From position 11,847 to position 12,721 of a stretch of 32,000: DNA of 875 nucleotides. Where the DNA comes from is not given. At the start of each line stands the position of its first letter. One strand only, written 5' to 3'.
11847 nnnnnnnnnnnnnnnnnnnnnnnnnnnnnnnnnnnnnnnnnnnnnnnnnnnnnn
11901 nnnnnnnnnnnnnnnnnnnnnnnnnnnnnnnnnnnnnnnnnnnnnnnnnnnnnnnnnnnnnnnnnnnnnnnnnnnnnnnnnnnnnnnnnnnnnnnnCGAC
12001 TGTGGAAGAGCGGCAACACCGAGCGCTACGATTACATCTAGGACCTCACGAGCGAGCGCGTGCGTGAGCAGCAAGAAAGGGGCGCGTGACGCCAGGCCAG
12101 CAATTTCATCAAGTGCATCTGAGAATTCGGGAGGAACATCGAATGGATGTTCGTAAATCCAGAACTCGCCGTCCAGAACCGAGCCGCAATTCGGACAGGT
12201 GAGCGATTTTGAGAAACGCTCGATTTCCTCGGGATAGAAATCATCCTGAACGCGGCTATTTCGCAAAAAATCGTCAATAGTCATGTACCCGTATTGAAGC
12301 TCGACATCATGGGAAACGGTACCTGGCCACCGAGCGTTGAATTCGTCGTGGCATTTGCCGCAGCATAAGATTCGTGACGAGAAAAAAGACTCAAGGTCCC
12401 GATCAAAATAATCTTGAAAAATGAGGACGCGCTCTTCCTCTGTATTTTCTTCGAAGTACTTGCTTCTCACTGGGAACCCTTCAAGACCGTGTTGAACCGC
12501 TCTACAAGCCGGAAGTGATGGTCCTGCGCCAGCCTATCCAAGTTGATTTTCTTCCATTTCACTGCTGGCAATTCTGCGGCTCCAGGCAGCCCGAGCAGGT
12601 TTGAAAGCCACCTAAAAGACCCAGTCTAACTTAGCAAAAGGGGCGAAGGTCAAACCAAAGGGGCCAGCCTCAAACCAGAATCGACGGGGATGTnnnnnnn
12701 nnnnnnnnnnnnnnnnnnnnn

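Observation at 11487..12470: Stand-alone RES-domain toxin fused to a Cys4 N-terminal domain, with no Xre-type antitoxin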

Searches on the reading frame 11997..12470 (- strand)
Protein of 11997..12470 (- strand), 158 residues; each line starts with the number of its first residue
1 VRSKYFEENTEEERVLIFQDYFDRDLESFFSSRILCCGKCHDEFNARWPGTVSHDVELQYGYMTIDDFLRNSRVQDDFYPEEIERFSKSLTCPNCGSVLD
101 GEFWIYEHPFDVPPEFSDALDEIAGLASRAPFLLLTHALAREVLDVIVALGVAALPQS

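Call 36: find_homologous_proteins(query=A2, max_evalue=0.01)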
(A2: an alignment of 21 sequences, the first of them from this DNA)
Query A2 (21 sequences) (158 aa, profile of the alignment): 10 proteins with E <= 0.01 among 8000 candidates.
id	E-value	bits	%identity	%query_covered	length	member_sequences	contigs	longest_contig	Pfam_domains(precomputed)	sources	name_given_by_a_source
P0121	5.0e-49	184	35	96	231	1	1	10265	PF08808.18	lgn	-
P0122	1.7e-47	179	76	82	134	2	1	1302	-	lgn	-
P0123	4.0e-42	162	33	84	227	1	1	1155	PF08808.18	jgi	-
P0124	1.0e-40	157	67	70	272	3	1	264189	-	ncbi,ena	-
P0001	4.1e-30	123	100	61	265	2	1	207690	PF08808.18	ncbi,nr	ncbi:hypothetical protein EME01_05650 [Sinorhizobium meliloti]|nr:RES family NAD+ phosphorylase [Sin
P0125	1.2e-28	118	37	63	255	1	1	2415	PF08808.18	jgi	-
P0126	7.4e-24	102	40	58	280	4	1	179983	PF08808.18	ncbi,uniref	ncbi:RES domain-containing protein [Paenibacillus filicis]|uniref:RES domain-containing protein n=2 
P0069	7.3e-22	96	55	54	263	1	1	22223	PF08808.18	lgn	-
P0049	5.2e-11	60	51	34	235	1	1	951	PF08808.18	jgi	jgi:RES domain-containing protein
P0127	4.3e-6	44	40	27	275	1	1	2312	PF08808.18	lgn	-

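Call 46: search_protein_representatives(alignment_id=A2)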
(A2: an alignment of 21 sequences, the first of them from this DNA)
Query: 21 sequences, 158 profile positions. Proteins with E-value up to 0.001 (for the whole library): 127; up to 1e-10: 104; up to 1e-30: 56. The best 127 are listed.
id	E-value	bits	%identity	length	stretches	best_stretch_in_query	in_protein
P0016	8.5e-57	207.6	-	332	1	1-156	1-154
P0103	2.0e-51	190.1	-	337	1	1-156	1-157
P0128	4.7e-51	188.9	-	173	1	7-155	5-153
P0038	4.7e-50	185.6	-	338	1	3-157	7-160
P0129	2.3e-49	183.4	-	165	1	9-151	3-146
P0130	4.3e-49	182.5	-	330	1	12-157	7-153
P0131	8.3e-49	181.6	-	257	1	12-156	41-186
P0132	8.4e-48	178.3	-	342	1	13-155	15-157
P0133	2.8e-47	176.6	-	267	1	9-153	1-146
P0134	6.7e-47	175.4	-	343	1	18-153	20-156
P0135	1.7e-46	174.1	-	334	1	8-156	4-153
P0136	1.8e-46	174.0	-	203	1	7-141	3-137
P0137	1.9e-45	170.7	-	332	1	8-154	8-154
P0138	2.4e-45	170.3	-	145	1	9-151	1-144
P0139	2.5e-45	170.3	-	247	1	9-157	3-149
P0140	2.7e-45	170.2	-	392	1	14-155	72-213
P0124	3.2e-41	156.9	-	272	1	33-142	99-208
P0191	8.9e-22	93.7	-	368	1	8-156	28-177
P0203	3.2e-18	82.2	-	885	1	12-108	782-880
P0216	3.9e-13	65.7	-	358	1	3-156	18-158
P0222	5.6e-12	61.9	-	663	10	91-142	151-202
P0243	9.3e-05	38.4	-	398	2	19-105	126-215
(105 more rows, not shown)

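Call 75: predict_structure(alignment_id=A2)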
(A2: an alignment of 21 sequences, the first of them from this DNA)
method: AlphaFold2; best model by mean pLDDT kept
length: 158 residues; sequences in the alignment: 21
mean_pLDDT: 80.5   pTM: 0.63
mean pLDDT of the five models: 80.5, 80.5, 77.0, 76.9, 72.7
residues with pLDDT >= 90: 54; 70-90: 69; 50-70: 28; < 50: 7
segments of 3 or more residues with pLDDT < 50: 55-59
pLDDT, mean of each block of 10 residues (from residue 1): 77 93 84 74 73 49 85 91 93 88 70 78 93 91 84 60
secondary structure, 60 per line:
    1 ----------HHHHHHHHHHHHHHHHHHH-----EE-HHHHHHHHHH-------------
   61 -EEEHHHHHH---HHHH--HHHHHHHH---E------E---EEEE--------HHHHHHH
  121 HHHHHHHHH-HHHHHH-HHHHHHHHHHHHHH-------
elements in order: H11-29 H38-47 E62-64 H65-70 H74-77 H80-87 E102-105 H114-129 H131-136 H138-151

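Call 78: fold_search(model_id=the predicted structure, library=pdb)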
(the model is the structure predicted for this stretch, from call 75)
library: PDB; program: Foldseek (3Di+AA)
matches with E <= 10: 30; with E <= 0.001: 0
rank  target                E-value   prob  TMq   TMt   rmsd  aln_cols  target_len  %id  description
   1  2yho_A                3.0e+00  0.02  0.12  0.24  12.9        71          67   10  The IDOL-UBE2D complex mediates sterol-dependent degradation of the LDL receptor (released 2011-06-29)
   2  7t1d_B                3.5e+00  0.02  0.11  0.06   8.7        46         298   17  Human SIRT2 in complex with small molecule 359 (released 2023-05-17)
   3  5y6o_C                4.6e+00  0.14  0.19  0.26   4.2        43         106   23  Crystal structure of DAXX N-terminal four-helix bundle domain (4HB) in complex with ATRX (released 2017-10-25)
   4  9e5c_3J               4.6e+00  0.03  0.22  0.07  16.8       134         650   15  Cryo-EM structure of 96 nm repeat of microtubule doublet from T. brucei flagellum (released 2025-03-12)
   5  6ppb_7                4.6e+00  0.02  0.15  0.09  15.4       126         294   12  Kaposi's sarcoma-associated herpesvirus (KSHV), C5 portal vertex structure (released 2019-09-11)
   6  8v15_C                4.9e+00  0.01  0.11  0.07  12.2        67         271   16  Human SIRT3 bound to p53-AMC peptide, Carba-NAD, and Honokiol (released 2023-12-06)
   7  6k2k_MODEL_1_A        5.2e+00  0.02  0.12  0.26  11.1        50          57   12  Solution structure of MUL1-RING domain (released 2019-07-10)
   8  5y18_A                5.6e+00  0.16  0.18  0.31   3.9        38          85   24  Crystal structure of DAXX helical bundle domain in complex with ATRX (released 2018-05-30)
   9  5y6o_D                6.4e+00  0.15  0.18  0.25   3.9        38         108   24  Crystal structure of DAXX N-terminal four-helix bundle domain (4HB) in complex with ATRX (released 2017-10-25)
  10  8th8_Q                6.4e+00  0.03  0.21  0.18   9.5        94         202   14  Linker domain of Nexin-dynein regulatory complex from Tetrahymena thermophila (released 2023-09-20)
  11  9s48                  6.4e+00  0.01  0.11  0.07  12.3        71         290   17  Human SIRT2 in Complex with RW-80 (released 2025-08-20)
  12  6ppd_7                6.9e+00  0.02  0.13  0.09  13.4        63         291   17  Kaposi's sarcoma-associated herpesvirus (KSHV), C1 penton vertex register, CATC-absent structure (released 2019-09-11)
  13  5yql                  6.9e+00  0.01  0.09  0.07  12.4        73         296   12  Crystal structure of Sirt2 in complex with selective inhibitor A2I (released 2018-10-17)
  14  9pzg_V                7.4e+00  0.03  0.14  0.09   7.4        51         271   27  Bacterial ribosomal 2'-O-methyltransferase RsmI in complex with the small ribosomal subunit (released 2025-09-24)
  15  4rmi_A                7.4e+00  0.01  0.12  0.07  12.1        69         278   12  Human Sirt2 in complex with SirReal1 and Ac-Lys-OTC peptide (released 2015-02-25)
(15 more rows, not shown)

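Call 80: search_protein_families(library=pfam, proteins=[P0203, P0222, P0243, P0140, P0124, P0216, P0191, P0131], max_evalue=0.01)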
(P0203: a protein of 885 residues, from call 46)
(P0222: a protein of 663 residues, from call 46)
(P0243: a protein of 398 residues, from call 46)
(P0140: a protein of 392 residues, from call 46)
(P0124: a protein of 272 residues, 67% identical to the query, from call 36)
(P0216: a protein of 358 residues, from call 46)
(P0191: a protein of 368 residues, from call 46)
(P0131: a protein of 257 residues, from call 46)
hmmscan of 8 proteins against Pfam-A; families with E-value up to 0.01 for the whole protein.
P0203 (885 aa): 0 families

P0222 (663 aa): 5 families
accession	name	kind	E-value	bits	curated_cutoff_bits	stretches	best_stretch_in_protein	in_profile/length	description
PF01020.24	Ribosomal_L40e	-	1.9e-08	34.5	23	0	124-134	34-44/50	Ribosomal L40e family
PF22606.2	Cdc6-ORC-like_ATPase_lid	-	3.8e-05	23.9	27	0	456-483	27-54/60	Cdc6/ORC-like, ATPase lid domain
PF17859.6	Pelovaterin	-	0.00024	21.8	27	0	638-656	5-23/42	Pelovaterin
PF11789.14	zf-Nse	-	0.0016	18.7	27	0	224-237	20-33/57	Zinc-finger of the MIZ type in Nse subunit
PF24374.1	DUF7530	-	0.0031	17.8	27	0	291-327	10-46/220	Family of unknown function (DUF7530)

P0243 (398 aa): 0 families

P0140 (392 aa): 1 family
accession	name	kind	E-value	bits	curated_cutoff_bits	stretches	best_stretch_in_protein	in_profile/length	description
PF08808.17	RES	-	2.9e-19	70.1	23.2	1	239-367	15-141/157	RES domain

P0124 (272 aa): 1 family
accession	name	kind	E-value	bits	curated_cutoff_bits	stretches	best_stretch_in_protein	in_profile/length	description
PF22747.2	Zn_ribbon_DUF2089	-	0.008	16.7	27.6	0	155-171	12-28/32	DUF2089 zinc ribbon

P0216 (358 aa): 2 families
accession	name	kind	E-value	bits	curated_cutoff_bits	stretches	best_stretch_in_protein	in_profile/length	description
PF08808.17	RES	-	3.8e-11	43.7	23.2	1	193-321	18-142/157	RES domain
PF06490.17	FleQ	-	0.0091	16.7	22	0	119-169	57-107/108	Flagellar regulatory protein FleQ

P0191 (368 aa): 1 family
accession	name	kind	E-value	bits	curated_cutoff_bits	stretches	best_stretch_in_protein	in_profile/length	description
PF08808.17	RES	-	1.5e-13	51.5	23.2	1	203-343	17-138/157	RES domain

P0131 (257 aa): 9 families
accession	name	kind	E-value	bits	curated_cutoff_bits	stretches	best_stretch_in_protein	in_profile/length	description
PF00005.33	ABC_tran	-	0.00026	22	25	1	20-39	14-33/137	ABC transporter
PF13476.12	AAA_23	-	0.00046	21.3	27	1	17-37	19-39/201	AAA domain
PF13555.12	AAA_29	-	0.00072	19.7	27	1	20-37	25-42/61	P-loop containing region of AAA domain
PF13304.12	AAA_21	-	0.00091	19.8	27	1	19-39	1-21/304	AAA domain, putative AbiEii toxin, Type IV TA system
PF05729.18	NACHT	-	0.0013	19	26.7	1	18-45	1-28/167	NACHT domain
PF02463.25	SMC_N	-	0.0032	17.4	40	1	15-37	22-44/220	RecF/RecN/SMC N terminal domain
PF01637.24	ATPase_2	-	0.0039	17.5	33.2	1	20-63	23-65/225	ATPase domain predominantly from Archaea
PF13173.12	AAA_14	-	0.0088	16.5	27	0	18-57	3-39/129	AAA domain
PF02492.25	cobW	-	0.0095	16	20.7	0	20-43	3-29/180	CobW/HypB/UreG, nucleotide-binding domain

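Call 81: fold_search(model_id=the predicted structure, library=viral)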
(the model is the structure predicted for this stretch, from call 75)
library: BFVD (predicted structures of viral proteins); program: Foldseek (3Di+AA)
matches with E <= 10: 38; with E <= 0.001: 0
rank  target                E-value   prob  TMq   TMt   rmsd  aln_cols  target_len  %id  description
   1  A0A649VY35            1.6e+00  0.03  0.15  0.15  17.7       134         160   13  (no name in the UniProt tables at hand)
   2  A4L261                2.3e+00  0.03  0.15  0.11  12.0        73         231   15  Inhibitor of apoptosis protein 3 [Gryllus bimaculatus nudivirus]
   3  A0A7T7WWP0            2.5e+00  0.16  0.18  0.09   3.7        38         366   24  Polyprotein (Fragment) [Japanese encephalitis virus]
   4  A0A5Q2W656            2.5e+00  0.03  0.23  0.29  13.8       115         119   14  (no name in the UniProt tables at hand)
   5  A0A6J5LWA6            3.0e+00  0.07  0.15  0.33   3.9        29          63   17  Uncharacterized protein [uncultured Caudovirales phage]
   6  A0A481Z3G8            3.0e+00  0.01  0.15  0.07  20.0       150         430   14  Uncharacterized protein [Pithovirus LCPAC103]
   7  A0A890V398            3.5e+00  0.04  0.19  0.26  13.2       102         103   12  (no name in the UniProt tables at hand)
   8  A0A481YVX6            3.5e+00  0.01  0.12  0.10  18.2       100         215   12  Ubiquitin-protein ligase [Marseillevirus LCMAC201]
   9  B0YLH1                3.7e+00  0.03  0.15  0.08  12.6        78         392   19  RING-type domain-containing protein [Glossina hytrovirus (isolate Glossina pallidipes/Ethiopia/Seibersdorf/-)]
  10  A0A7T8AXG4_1          4.6e+00  0.12  0.19  0.12   3.8        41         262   20  Genome polyprotein (Fragment) [Japanese encephalitis virus]
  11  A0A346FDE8            4.6e+00  0.11  0.18  0.38   8.5        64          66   19  Uncharacterized protein [Sphingomonas phage Scott]
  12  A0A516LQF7            4.9e+00  0.01  0.12  0.05  30.9       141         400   11  (no name in the UniProt tables at hand)
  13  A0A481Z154            5.3e+00  0.02  0.13  0.08   8.5        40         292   15  C3HC4 type zinc finger protein [Mimivirus LCMiAC01]
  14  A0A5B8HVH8            5.3e+00  0.01  0.15  0.13  11.0        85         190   10  RING-type domain-containing protein [Mimiviridae sp. ChoanoV1]
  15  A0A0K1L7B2            5.6e+00  0.01  0.11  0.07  13.6        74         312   11  ORF_120L [Scale drop disease virus]
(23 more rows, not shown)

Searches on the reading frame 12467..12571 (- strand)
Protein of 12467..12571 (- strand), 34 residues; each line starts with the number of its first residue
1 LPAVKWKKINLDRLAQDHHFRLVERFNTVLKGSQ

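Call 82: search_protein_families(library=pfam, proteins=[window:12467-12571:-], max_evalue=1)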
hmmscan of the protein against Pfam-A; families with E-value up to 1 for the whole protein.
window:12467-12571:- (34 aa): 0 families
